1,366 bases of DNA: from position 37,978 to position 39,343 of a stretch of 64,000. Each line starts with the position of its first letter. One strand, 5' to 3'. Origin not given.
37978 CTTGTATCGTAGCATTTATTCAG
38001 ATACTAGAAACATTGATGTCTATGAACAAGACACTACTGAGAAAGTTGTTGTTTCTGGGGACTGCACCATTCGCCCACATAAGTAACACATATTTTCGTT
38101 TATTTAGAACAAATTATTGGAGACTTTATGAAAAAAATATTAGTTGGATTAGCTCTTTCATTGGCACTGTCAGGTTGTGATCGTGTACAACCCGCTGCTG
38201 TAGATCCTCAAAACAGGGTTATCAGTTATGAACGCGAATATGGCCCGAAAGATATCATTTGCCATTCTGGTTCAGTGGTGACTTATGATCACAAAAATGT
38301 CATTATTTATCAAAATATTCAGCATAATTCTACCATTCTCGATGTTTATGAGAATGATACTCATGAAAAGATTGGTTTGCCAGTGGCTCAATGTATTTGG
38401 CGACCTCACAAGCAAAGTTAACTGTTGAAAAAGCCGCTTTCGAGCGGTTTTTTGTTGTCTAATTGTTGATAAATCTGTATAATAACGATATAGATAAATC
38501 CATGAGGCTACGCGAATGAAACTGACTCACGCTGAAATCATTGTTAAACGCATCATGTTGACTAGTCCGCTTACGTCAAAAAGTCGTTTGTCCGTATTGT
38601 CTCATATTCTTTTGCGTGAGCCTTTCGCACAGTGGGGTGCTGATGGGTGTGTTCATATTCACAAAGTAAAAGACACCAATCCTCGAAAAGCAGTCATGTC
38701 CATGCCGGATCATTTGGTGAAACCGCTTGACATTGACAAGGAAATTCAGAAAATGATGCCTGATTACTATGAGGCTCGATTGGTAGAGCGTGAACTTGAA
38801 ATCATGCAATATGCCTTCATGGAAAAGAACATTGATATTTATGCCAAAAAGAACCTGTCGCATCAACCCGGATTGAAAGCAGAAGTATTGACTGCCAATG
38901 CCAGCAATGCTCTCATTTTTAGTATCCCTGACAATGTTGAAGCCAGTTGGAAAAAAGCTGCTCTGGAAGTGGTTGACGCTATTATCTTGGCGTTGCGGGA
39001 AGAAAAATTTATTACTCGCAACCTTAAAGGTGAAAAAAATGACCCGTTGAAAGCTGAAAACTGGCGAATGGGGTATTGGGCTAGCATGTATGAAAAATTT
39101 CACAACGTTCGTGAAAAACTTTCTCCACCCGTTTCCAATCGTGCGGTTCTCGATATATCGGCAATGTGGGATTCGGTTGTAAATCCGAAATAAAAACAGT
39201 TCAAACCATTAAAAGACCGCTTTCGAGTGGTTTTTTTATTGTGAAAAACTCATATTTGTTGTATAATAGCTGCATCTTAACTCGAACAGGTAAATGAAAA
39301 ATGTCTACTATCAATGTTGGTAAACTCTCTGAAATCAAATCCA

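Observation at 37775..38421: Tandem paralogous small lipoproteins (candidate superinfection-exclusion or receptor-masking proteins)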

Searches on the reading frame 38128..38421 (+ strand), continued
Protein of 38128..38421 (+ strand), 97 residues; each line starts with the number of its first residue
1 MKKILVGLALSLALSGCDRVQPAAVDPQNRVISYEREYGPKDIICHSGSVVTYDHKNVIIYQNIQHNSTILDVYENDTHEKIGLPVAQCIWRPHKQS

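Call 69: find_encoding_contigs(protein=P0007, flank=5000, max_places=2)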
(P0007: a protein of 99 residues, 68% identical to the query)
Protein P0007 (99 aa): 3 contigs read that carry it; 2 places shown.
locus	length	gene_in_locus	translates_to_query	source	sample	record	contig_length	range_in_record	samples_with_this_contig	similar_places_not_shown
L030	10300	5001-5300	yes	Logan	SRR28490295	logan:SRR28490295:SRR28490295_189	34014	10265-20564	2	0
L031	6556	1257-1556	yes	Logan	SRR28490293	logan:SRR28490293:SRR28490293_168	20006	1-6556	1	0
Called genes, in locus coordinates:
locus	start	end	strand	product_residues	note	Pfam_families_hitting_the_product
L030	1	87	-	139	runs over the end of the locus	-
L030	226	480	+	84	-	-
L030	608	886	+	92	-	-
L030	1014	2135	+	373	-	PF09511:RNA_lig_T4_1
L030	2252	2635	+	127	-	-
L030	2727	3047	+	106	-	-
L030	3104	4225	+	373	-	PF09511:RNA_lig_T4_1 (weak)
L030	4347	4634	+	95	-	-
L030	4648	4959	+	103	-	-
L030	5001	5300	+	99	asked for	-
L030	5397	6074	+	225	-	-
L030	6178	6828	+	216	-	-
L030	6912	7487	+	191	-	-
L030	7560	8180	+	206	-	-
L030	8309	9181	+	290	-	-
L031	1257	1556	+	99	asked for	-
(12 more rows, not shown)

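Call 74: find_related_loci(query=A4, collection=metagenome_contigs, flank=6000)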
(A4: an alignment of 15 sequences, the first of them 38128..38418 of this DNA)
Query A4 (97 aa) in metagenome_contigs; peptide patterns used: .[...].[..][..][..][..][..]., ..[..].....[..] (x = any residue, [..] = any of these).
300 stretches matched a pattern; 1 encode a relative of the query (tblastn E <= 1e-3); 1 distinct loci.
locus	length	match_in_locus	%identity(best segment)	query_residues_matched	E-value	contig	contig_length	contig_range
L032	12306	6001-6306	41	1-97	3e-22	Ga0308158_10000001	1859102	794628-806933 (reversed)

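Call 81: fold_search(model_id=the predicted structure, library=pdb)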
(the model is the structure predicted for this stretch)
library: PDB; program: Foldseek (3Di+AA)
matches with E <= 10: 617; with E <= 0.001: 0
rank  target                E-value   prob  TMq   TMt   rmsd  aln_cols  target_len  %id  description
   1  5llj_A                9.1e-02  0.94  0.37  0.56   4.5        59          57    5  Maedi-Visna virus (MVV) integrase C-terminal domain (residues 220-276) (released 2017-01-18)
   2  6rwo_B                1.2e-01  0.96  0.38  0.17   3.8        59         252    5  SIVrcm intasome (Q148H/G140S) in complex with bictegravir (released 2020-02-05)
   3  5ejk_F                1.4e-01  0.90  0.37  0.16   4.0        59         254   12  Crystal structure of the Rous sarcoma virus intasome (released 2016-02-17)
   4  5ejk_C                1.5e-01  0.90  0.36  0.16   4.1        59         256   12  Crystal structure of the Rous sarcoma virus intasome (released 2016-02-17)
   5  7jn3_A                1.7e-01  0.84  0.35  0.15   4.4        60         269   13  Cryo-EM structure of Rous sarcoma virus cleaved synaptic complex (CSC) with HIV-1 integrase strand transfer inhibitor  (released 2021-03-17)
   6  5ejk_B                1.9e-01  0.82  0.36  0.16   5.9        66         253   15  Crystal structure of the Rous sarcoma virus intasome (released 2016-02-17)
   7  5ejk_G                2.1e-01  0.85  0.36  0.16   3.6        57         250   16  Crystal structure of the Rous sarcoma virus intasome (released 2016-02-17)
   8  7zpp_N                2.7e-01  0.82  0.36  0.16   4.0        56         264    5  Cryo-EM structure of the MVV CSC intasome at 4.5A resolution (released 2022-05-11)
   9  5t3a                  2.7e-01  0.80  0.36  0.19   4.4        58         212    5  Maedi-Visna virus (MVV) integrase CCD-CTD (residues 60-275) (released 2017-01-18)
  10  4fw1_B                2.9e-01  0.84  0.37  0.18   3.5        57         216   16  Crystal structure of two-domain RSV INTEGRASE covalently linked with DNA (released 2013-05-15)
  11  5m0r_D                2.9e-01  0.77  0.36  0.18   4.6        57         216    5  Cryo-EM reconstruction of the maedi-visna virus (MVV) strand transfer complex (released 2017-01-18)
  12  4fw1_A                3.2e-01  0.72  0.36  0.19   4.0        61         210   13  Crystal structure of two-domain RSV INTEGRASE covalently linked with DNA (released 2013-05-15)
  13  5m0r_B                3.2e-01  0.60  0.37  0.17   5.3        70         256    7  Cryo-EM reconstruction of the maedi-visna virus (MVV) strand transfer complex (released 2017-01-18)
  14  7u32_F                3.4e-01  0.84  0.38  0.17   3.8        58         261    5  MVV cleaved synaptic complex (CSC) intasome at 3.4 A resolution (released 2022-05-11)
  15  5zwz                  3.4e-01  0.54  0.34  0.25   5.1        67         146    9  Crystal structure of Arabidopsis thaliana AGDP1 AGD34 (released 2018-11-14)
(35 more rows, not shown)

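Call 92: search_protein_families(library=padloc, proteins=[window:38128-38421:+, P0015, P0016, P0022, P0024], max_evalue=0.1)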
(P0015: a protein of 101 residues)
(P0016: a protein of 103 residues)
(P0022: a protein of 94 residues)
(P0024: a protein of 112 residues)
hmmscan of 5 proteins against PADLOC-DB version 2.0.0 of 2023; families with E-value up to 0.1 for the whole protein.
window:38128-38421:+ (97 aa): 0 families

P0015 (101 aa): 0 families

P0016 (103 aa): 0 families

P0022 (94 aa): 0 families

P0024 (112 aa): 0 families

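Call 96: search_solved_structures(query=A4, max_evalue=5)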
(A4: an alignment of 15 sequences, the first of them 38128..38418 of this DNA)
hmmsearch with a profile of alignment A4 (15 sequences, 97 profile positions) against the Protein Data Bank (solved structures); distinct sequences matched with E-value up to 5: 8.
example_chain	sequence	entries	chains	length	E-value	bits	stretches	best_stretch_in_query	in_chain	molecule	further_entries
6all_A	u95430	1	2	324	0.27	14.6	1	1-41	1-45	Fe(3+)-citrate-binding protein yfmC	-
4jg9_A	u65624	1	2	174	0.31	14.4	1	1-36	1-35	Lipoprotein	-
3dfa_A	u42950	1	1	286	0.39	14.1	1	43-90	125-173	Calcium-dependent protein kinase cgd3_920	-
2wei_A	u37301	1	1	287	0.39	14.1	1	43-90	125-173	CALMODULIN-DOMAIN PROTEIN KINASE 1, PUTATIVE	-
3igo_A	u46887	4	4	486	0.9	12.9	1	43-85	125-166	Calmodulin-domain protein kinase 1 | Calmodulin-domain protein kinase 1, putative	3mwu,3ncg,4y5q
9d8s_A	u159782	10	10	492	0.92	12.9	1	43-85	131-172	Calmodulin-domain protein kinase 1 | Non-specific serine/threonine protein kinase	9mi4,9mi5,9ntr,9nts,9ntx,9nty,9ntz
8j4a_D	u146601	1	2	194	1.2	12.5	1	37-82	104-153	26S proteasome non-ATPase regulatory subunit 4 homolog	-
8jtk_B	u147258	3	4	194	1.2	12.5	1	37-82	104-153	26S proteasome non-ATPase regulatory subunit 4 homolog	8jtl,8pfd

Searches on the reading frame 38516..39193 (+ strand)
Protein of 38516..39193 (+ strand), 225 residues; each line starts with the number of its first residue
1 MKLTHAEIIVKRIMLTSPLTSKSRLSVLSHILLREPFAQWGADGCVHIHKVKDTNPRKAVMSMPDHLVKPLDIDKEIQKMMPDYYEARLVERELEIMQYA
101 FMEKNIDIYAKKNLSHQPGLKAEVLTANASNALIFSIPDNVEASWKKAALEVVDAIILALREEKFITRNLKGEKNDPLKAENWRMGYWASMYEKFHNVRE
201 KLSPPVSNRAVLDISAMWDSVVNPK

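Call 5: search_protein_families(library=pfam, proteins=[window:38516-39193:+], max_evalue=1)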
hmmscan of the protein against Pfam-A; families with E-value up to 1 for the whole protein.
window:38516-39193:+ (225 aa): 2 families
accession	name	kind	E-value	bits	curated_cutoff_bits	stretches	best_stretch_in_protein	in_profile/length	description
PF01123.25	Stap_Strp_toxin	-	0.03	15.3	23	1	54-111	10-65/87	Staphylococcal/Streptococcal toxin, OB-fold domain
PF16919.11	PknG_rubred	-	0.049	14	28.5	1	43-64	9-30/74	Protein kinase G rubredoxin domain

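Call 8: search_protein_families(library=phrogs, proteins=[window:38516-39193:+], max_evalue=0.1)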
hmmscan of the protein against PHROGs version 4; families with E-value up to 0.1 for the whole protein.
window:38516-39193:+ (225 aa): 1 family
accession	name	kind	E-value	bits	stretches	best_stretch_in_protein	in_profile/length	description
phrog_38336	-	unknown function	0.023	15.9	1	72-108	57-91/97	-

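Call 64: search_protein_families(library=ncbifam, proteins=[window:38516-39193:+], max_evalue=1)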
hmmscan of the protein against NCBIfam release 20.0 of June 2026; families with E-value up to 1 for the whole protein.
window:38516-39193:+ (225 aa): 0 families

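Call 92: search_protein_families(library=padloc, proteins=[window:38516-39193:+], max_evalue=0.1)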
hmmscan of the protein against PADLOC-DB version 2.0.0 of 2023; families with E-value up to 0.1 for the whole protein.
window:38516-39193:+ (225 aa): 0 families
